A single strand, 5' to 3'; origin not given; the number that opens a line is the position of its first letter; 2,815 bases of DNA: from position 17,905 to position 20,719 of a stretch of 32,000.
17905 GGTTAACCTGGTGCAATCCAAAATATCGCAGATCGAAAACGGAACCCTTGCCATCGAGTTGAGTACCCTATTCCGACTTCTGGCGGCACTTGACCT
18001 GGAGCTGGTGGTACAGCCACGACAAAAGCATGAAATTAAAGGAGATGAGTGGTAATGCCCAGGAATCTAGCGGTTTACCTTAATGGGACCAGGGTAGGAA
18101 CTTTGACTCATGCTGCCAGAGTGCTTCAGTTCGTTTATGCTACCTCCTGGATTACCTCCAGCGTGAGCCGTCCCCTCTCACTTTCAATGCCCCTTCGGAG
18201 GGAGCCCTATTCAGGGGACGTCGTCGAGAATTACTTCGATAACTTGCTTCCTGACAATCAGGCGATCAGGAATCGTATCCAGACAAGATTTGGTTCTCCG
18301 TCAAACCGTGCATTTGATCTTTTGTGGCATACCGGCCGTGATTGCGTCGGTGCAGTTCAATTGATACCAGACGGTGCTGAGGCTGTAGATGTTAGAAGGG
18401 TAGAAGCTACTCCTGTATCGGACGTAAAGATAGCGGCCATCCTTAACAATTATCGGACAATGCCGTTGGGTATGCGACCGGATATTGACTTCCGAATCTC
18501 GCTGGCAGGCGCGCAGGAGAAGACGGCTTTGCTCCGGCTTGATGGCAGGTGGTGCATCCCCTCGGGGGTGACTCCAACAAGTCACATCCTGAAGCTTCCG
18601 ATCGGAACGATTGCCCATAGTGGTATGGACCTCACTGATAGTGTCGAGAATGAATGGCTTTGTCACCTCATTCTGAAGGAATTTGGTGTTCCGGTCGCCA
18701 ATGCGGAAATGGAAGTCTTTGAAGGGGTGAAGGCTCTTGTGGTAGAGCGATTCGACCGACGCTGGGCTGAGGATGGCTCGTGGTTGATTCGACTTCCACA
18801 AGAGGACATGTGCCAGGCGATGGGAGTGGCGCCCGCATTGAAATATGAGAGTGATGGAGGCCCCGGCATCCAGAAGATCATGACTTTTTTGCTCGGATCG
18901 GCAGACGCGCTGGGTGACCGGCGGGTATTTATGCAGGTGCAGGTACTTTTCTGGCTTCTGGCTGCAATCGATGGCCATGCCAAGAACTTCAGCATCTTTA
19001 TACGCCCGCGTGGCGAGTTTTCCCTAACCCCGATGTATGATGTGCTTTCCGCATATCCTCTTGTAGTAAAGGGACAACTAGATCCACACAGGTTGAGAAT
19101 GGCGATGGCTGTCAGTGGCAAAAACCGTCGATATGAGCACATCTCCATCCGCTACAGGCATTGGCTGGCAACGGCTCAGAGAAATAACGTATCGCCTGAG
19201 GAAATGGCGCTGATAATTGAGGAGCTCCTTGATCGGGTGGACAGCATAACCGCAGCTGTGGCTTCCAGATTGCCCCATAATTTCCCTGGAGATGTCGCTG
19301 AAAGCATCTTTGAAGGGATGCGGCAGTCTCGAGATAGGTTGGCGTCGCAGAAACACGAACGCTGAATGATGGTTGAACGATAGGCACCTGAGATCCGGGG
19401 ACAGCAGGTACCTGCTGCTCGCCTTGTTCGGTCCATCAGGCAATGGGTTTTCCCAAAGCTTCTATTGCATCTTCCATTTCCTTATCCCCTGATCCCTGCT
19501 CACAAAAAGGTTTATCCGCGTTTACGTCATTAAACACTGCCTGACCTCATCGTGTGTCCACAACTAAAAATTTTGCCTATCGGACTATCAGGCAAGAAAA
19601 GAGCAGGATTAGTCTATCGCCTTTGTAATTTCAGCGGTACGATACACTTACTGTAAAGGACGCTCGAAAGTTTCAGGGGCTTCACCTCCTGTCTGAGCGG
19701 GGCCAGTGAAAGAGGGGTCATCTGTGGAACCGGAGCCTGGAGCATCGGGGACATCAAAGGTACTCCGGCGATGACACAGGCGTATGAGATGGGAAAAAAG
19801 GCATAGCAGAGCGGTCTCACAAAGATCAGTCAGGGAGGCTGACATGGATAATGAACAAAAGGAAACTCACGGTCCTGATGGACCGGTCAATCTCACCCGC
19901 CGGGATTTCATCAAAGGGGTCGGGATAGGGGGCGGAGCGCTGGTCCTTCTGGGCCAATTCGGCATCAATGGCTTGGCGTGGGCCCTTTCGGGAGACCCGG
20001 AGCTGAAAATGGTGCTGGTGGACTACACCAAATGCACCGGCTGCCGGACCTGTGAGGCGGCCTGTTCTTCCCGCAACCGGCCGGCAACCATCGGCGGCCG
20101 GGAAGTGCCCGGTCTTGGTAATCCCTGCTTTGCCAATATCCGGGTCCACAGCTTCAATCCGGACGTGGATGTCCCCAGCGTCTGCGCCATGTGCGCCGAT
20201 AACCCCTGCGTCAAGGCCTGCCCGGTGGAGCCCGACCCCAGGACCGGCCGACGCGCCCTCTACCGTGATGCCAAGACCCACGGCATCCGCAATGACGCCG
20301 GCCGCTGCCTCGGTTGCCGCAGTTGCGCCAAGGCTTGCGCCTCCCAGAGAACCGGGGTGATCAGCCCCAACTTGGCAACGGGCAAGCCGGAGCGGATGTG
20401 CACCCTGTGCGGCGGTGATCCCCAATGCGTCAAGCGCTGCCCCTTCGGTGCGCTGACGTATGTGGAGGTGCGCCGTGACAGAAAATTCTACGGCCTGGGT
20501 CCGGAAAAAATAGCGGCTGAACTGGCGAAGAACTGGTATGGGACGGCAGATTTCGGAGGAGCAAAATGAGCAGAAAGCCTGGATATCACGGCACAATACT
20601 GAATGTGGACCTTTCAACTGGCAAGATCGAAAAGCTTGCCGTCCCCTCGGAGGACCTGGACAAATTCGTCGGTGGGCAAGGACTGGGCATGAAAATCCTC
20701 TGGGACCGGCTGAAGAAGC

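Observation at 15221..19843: Duplicated 48-nt operator-like box links the AKR/ADH operon and the tungsten AOR operon into one putative aldehyde-stress regulon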

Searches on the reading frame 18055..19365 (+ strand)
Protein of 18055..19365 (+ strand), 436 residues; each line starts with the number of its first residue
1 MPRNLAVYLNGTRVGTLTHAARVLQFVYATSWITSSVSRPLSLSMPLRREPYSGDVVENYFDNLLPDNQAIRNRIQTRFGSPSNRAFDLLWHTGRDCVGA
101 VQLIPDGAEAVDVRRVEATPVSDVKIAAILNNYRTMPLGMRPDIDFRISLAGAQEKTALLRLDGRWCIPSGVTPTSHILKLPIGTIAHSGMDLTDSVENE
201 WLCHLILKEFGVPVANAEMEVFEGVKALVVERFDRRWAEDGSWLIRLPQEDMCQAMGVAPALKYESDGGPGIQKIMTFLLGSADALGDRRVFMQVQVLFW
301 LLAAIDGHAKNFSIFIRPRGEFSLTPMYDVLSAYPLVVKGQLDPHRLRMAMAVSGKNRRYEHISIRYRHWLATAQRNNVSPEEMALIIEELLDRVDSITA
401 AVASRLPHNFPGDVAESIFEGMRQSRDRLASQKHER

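Call 6: search_protein_families(library=pfam, proteins=[window:18055-19365:+])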
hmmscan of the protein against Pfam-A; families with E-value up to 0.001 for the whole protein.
window:18055-19365:+ (436 aa): 2 families
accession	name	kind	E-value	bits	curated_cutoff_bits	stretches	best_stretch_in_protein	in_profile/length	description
PF07804.18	HipA_C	-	5.6e-50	170.4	30.5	1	148-396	1-210/213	HipA-like C-terminal domain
PF13657.11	Couple_hipA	-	7.8e-29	100.5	22.5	1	5-103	1-98/99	HipA N-terminal domain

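Call 7: search_protein_families(library=ncbifam, proteins=[window:18055-19365:+])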
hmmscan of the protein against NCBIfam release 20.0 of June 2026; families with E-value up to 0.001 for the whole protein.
window:18055-19365:+ (436 aa): 2 families
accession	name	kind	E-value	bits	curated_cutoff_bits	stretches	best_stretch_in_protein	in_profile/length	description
TIGR03071.1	couple_hipA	domain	3.3e-31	107.4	27.8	1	5-103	2-100/101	HipA N-terminal domain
NF007297.0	PRK09775.1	equivalog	1.9e-06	26.9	401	1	199-402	248-442/446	type II toxin-antitoxin system HipA family toxin YjjJ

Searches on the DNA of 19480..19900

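Call 8: search_rna_families(source=window, start=19480, end=19900, threshold=evalue, max_evalue=10, show_alignments=2)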
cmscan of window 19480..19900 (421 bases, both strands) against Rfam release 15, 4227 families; matches with E-value up to 10: 0.
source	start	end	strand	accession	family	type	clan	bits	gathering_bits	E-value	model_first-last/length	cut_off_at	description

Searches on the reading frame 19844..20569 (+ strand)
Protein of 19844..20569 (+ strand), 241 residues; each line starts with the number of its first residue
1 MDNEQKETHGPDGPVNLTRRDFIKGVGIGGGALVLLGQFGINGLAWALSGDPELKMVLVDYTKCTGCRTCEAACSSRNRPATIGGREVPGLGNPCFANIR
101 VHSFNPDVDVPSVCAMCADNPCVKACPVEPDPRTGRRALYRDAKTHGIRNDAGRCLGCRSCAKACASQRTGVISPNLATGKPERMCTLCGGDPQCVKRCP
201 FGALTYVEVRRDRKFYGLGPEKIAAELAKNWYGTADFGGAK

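Call 6: search_protein_families(library=pfam, proteins=[window:19844-20569:+])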
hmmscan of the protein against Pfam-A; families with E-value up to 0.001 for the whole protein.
window:19844-20569:+ (241 aa): 10 families
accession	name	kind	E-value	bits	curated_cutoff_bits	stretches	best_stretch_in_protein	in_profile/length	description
PF12837.12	Fer4_6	-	6.4e-11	42.1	25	2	57-75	2-20/24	4Fe-4S binding domain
PF13237.11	Fer4_10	-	2.3e-09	37.5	25.5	1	148-200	2-53/53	4Fe-4S dicluster domain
PF12797.12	Fer4_2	-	3.2e-09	36.6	24.5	1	56-75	2-21/22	4Fe-4S binding domain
PF12838.12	Fer4_7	-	4.1e-08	34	27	0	154-203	1-52/52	4Fe-4S dicluster domain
PF13187.11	Fer4_9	-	3.1e-07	30.8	27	0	154-203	1-51/52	4Fe-4S dicluster domain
PF14697.11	Fer4_21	-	4.2e-05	24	35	0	152-202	5-55/59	4Fe-4S dicluster domain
PF13534.11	Fer4_17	-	9.1e-05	23.4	22.2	0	114-167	2-58/61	4Fe-4S dicluster domain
PF00037.32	Fer4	-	0.0001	22.4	21.1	0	58-74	2-18/24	4Fe-4S binding domain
PF13183.11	Fer4_8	-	0.00041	21.3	27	0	185-204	4-20/68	4Fe-4S dicluster domain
PF13247.11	Fer4_11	-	0.0005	20.7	26.2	0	110-206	6-97/100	4Fe-4S dicluster domain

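Call 7: search_protein_families(library=ncbifam, proteins=[window:19844-20569:+])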
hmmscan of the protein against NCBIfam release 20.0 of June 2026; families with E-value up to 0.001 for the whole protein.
window:19844-20569:+ (241 aa): 23 families
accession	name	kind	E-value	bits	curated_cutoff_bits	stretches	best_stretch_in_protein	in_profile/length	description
NF045766.1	PhenlGlyoxDHPadI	equivalog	5.9e-13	48.4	700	1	59-208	9-137/443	NADH-dependent phenylglyoxylate dehydrogenase subunit beta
NF008134.0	PRK10882.1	equivalog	1.5e-12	47.3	263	2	17-81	2-65/329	hydrogenase 2 operon protein HybA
NF007382.0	PRK09898.1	equivalog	2.5e-11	43.5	213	1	111-209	120-203/208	ferredoxin-like protein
NF045715.1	sulf_resp_HmcB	equivalog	3.6e-11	42.7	420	1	19-79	2-61/307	sulfate respiration complex iron-sulfur protein HmcB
TIGR02951.1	DMSO_dmsB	equivalog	5.2e-10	39.6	214.1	1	58-217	5-161/161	DMSO/selenate family reductase complex B subunit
NF009408.0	PRK12769.1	equivalog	6.1e-10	37.9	1003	1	56-208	4-146/659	formate-dependent uric acid utilization protein AegA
NF041715.1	arsenate_red_ArrB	equivalog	3.7e-09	36.5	450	1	56-177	5-108/233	arsenate respiratory reductase iron-sulfur subunit ArrB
NF011569.0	PRK14993.1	equivalog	1.5e-08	34.4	416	1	18-205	4-184/244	tetrathionate reductase subunit TtrB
NF009451.0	PRK12809.1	equivalog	1.8e-08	33.1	1154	1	55-207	3-137/639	formate-dependent uric acid utilization protein YgfT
TIGR03149.1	cyt_nit_nrfC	equivalog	1.9e-08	33.9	377.6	1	18-209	3-184/225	cytochrome c nitrite reductase Fe-S protein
NF007658.0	PRK10330.1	equivalog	3.1e-08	33.3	260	1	56-208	4-156/181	electron transport protein HydN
NF045797.1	DsrO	equivalog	1.7e-07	30.9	200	1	107-166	96-146/235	sulfate reduction electron transfer complex DsrMKJOP subunit DsrO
TIGR01409.1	TAT_signal_seq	domain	4e-06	26.9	16.7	1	17-39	1-22/29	twin-arginine translocation signal domain-containing protein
NF041782.1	mnquin_red_QrcC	equivalog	7.5e-06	25.8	400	1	58-166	4-112/239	menaquinone reductase iron-sulfur cluster-binding subunit QrcC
TIGR01582.1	FDH-beta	equivalog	1.2e-05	24.6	334.7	1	57-216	24-188/283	formate dehydrogenase subunit beta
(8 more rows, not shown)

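Call 24: find_homologous_proteins(query=window:19844-20569:+, max_evalue=1e-30)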
Query window:19844-20569:+ (241 aa): 553 proteins with E <= 1e-30 among 1401 candidates; the best 120 are listed.
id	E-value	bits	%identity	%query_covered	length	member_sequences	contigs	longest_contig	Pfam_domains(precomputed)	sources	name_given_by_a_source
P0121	1.8e-159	547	97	100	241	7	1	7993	PF14697.12,PF12797.13,PF12837.13,PF12838.13,PF13237.12,PF13187.12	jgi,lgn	-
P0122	1.6e-139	482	84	100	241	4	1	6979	PF12797.13,PF12837.13,PF12838.13,PF13237.12,PF13183.12,PF13187.12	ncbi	-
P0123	2.6e-135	468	81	100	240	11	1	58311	PF12797.13,PF12837.13,PF00037.33,PF12838.13,PF13237.12,PF13187.12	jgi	-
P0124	2.8e-134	465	82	100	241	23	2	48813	PF14697.12,PF12797.13,PF12837.13,PF00037.33,PF12838.13,PF13237.12,PF13183.12,PF13187.12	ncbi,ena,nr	ncbi:MAG: iron-sulfur cluster-binding [Geobacteraceae bacterium]|nr:MAG: iron-sulfur cluster-binding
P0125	5.3e-134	464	82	100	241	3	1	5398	PF14697.12,PF12797.13,PF12837.13,PF00037.33,PF12838.13,PF13237.12,PF13187.12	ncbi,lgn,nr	ncbi:MAG: 4Fe-4S dicluster domain-containing protein [Deltaproteobacteria bacterium]|nr:4Fe-4S diclu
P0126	4.0e-133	461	82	98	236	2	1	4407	PF12797.13,PF12837.13,PF00037.33,PF12838.13,PF13237.12,PF13183.12,PF13187.12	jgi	-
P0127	7.7e-133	460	81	100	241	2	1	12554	PF14697.12,PF12797.13,PF12837.13,PF12838.13,PF13237.12,PF13187.12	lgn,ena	-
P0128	2.1e-132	459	80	98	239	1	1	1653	PF14697.12,PF12797.13,PF12837.13,PF00037.33,PF12838.13,PF13237.12,PF12800.13,PF13187.12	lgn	-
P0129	2.5e-132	458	79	100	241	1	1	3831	PF12797.13,PF12837.13,PF00037.33,PF12838.13,PF13237.12,PF13187.12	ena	-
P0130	1.7e-131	456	79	100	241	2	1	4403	PF14697.12,PF12797.13,PF12837.13,PF00037.33,PF12838.13,PF13534.12,PF13237.12,PF13187.12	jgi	-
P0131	5.1e-131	454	81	100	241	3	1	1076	PF12797.13,PF12837.13,PF00037.33,PF12838.13,PF13237.12,PF13187.12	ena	-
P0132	1.2e-130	453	79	100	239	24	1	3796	PF14697.12,PF12797.13,PF12837.13,PF00037.33,PF12838.13,PF13237.12,PF13187.12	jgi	-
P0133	2.1e-130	452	79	100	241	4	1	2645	PF12797.13,PF12837.13,PF00037.33,PF12838.13,PF13237.12,PF13183.12,PF13187.12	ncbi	-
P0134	6.8e-130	450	78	100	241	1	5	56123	PF14697.12,PF12797.13,PF12837.13,PF00037.33,PF12838.13,PF13237.12,PF13187.12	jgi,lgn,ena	jgi:Fe-S-cluster-containing dehydrogenase component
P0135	1.3e-129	450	80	100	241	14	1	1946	PF14697.12,PF12797.13,PF12837.13,PF12838.13,PF13237.12,PF13183.12,PF13187.12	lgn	-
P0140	5.1e-128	444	78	100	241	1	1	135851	PF12797.13,PF12837.13,PF12838.13,PF13237.12,PF13187.12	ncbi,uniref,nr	ncbi:4Fe-4S dicluster domain-containing protein [Geotalea sp. SG265]|uniref:4Fe-4S dicluster domain-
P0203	2.3e-102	360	89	73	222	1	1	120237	PF12797.13,PF12837.13,PF12838.13,PF13237.12,PF13187.12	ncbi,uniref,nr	ncbi:twin-arginine translocation signal domain-containing protein [Geotalea toluenoxydans]|uniref:tw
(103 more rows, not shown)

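Call 26: find_encoding_contigs(protein=P0121, flank=8000, max_places=2)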
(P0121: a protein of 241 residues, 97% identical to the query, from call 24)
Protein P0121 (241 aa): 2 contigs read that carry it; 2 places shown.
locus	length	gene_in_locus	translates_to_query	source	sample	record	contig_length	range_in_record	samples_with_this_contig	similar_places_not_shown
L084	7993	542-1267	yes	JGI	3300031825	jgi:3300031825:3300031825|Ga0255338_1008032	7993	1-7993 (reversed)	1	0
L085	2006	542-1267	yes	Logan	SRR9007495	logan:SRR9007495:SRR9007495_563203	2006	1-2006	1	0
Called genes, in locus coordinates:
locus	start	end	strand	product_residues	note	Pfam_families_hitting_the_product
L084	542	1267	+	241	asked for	PF13187:Fer4_9 (faint), PF14697:Fer4_21 (faint), PF12838:Fer4_7 (faint), PF12797:Fer4_2 (weak), PF12837:Fer4_6 (faint), PF13237:Fer4_10 (faint)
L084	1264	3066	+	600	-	PF02730:AFOR_N, PF01314:AFOR_C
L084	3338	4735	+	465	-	PF17963:Big_9 (faint), PF22352:K319L-like_PKD (faint)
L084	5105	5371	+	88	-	PF01527:HTH_Tnp_1, PF13384:HTH_23 (faint), PF13518:HTH_28 (faint)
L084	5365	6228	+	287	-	PF13276:HTH_21, PF00665:rve, PF13683:rve_3, PF13333:rve_2 (faint)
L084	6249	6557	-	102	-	-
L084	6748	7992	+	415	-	?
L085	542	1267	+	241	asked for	PF13187:Fer4_9 (faint), PF14697:Fer4_21 (faint), PF12838:Fer4_7 (faint), PF12797:Fer4_2 (weak), PF12837:Fer4_6 (faint), PF13237:Fer4_10 (faint)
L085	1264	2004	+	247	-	?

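Call 27: find_encoding_contigs(protein=P0203, flank=8000, max_places=2)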
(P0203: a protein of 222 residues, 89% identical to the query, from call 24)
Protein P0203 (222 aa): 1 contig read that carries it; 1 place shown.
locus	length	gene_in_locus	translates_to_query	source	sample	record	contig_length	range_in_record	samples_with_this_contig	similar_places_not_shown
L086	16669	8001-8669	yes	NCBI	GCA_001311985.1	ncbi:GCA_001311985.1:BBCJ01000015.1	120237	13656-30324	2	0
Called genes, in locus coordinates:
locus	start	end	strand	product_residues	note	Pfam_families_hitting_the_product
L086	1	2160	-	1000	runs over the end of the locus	PF07690:MFS_1, PF01553:Acyltransferase, PF00501:AMP-binding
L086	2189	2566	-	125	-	-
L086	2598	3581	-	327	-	PF04909:Amidohydro_2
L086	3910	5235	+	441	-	PF00158:Sigma54_activat, PF07728:AAA_5 (faint), PF25601:AAA_lid_14 (weak)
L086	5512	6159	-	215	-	PF06719:AraC_N, PF00440:TetR_N (faint), PF00165:HTH_AraC (weak), PF12833:HTH_18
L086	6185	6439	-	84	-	PF06719:AraC_N (weak)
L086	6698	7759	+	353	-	PF08240:ADH_N, PF02826:2-Hacid_dh_C (weak), PF00107:ADH_zinc_N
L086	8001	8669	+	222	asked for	PF12838:Fer4_7 (faint), PF12797:Fer4_2 (faint), PF12837:Fer4_6 (faint), PF13237:Fer4_10 (faint), PF13187:Fer4_9 (faint)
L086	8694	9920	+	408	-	PF02730:AFOR_N, PF01314:AFOR_C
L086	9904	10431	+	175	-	PF01314:AFOR_C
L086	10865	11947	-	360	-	PF13776:DUF4172, PF02661:Fic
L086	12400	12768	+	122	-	PF11333:DUF3135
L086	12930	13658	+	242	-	PF13852:DUF4197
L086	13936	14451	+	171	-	PF01012:ETF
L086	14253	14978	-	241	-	-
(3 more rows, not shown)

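Call 28: find_encoding_contigs(protein=P0140, flank=8000, max_places=2)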
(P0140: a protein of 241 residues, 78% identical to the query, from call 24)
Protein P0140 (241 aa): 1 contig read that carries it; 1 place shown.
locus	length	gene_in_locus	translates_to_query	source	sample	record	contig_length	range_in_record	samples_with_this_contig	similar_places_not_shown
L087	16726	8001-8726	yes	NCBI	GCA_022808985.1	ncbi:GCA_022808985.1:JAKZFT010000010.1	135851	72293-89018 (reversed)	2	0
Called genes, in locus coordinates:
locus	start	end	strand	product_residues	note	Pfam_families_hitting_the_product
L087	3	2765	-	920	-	PF00148:Oxidored_nitro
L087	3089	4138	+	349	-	PF03150:CCP_MauG, PF13442:Cytochrome_CBB3 (faint), PF00034:Cytochrom_C (weak)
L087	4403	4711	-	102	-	PF00581:Rhodanese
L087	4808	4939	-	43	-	PF04545:Sigma70_r4 (weak)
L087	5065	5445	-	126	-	PF02579:Nitro_FeMo-Co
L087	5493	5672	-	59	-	PF09723:Zn_ribbon_8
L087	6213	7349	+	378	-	PF02627:CMD, PF07883:Cupin_2 (weak)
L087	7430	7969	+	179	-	PF02525:Flavodoxin_2, PF03358:FMN_red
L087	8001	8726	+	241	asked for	PF12838:Fer4_7 (faint), PF12797:Fer4_2 (faint), PF12837:Fer4_6 (faint), PF13237:Fer4_10 (faint), PF13187:Fer4_9 (faint)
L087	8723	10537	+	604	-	PF02730:AFOR_N, PF01314:AFOR_C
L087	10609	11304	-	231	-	PF00072:Response_reg, PF00486:Trans_reg_C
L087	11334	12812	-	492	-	PF13493:DUF4118, PF13492:GAF_3 (weak), PF00512:HisKA, PF02518:HATPase_c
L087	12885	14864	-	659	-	PF13520:AA_permease_2, PF00324:AA_permease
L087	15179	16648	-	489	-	PF00148:Oxidored_nitro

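Call 29: find_encoding_contigs(protein=P0123, flank=8000, max_places=2)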
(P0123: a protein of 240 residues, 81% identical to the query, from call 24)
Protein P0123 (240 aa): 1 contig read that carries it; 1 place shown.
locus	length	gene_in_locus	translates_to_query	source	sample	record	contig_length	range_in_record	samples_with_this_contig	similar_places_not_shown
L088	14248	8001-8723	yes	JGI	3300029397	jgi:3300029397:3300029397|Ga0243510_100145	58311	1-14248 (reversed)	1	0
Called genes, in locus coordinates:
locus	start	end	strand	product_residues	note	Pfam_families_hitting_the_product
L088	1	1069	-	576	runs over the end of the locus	PF02730:AFOR_N, PF01314:AFOR_C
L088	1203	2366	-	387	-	PF00465:Fe-ADH, PF13685:Fe-ADH_2, PF25137:ADH_Fe_C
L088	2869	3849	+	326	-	PF13353:Fer4_12 (weak), PF04055:Radical_SAM, PF06463:Mob_synth_C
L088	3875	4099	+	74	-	-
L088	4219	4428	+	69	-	-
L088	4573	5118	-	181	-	-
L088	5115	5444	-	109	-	-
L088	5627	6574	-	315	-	PF06719:AraC_N, PF00165:HTH_AraC (weak), PF12833:HTH_18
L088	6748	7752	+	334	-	PF00248:Aldo_ket_red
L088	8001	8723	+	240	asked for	PF12838:Fer4_7 (faint), PF00037:Fer4 (faint), PF12797:Fer4_2 (faint), PF12837:Fer4_6 (faint), PF13237:Fer4_10 (faint), PF13187:Fer4_9 (faint)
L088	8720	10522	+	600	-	PF02730:AFOR_N, PF01314:AFOR_C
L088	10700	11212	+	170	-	PF07883:Cupin_2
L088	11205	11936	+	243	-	PF02627:CMD (weak)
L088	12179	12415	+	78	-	PF13744:HTH_37 (weak), PF13560:HTH_31 (weak), PF01381:HTH_3 (weak)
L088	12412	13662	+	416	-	PF13657:Couple_hipA, PF07804:HipA_C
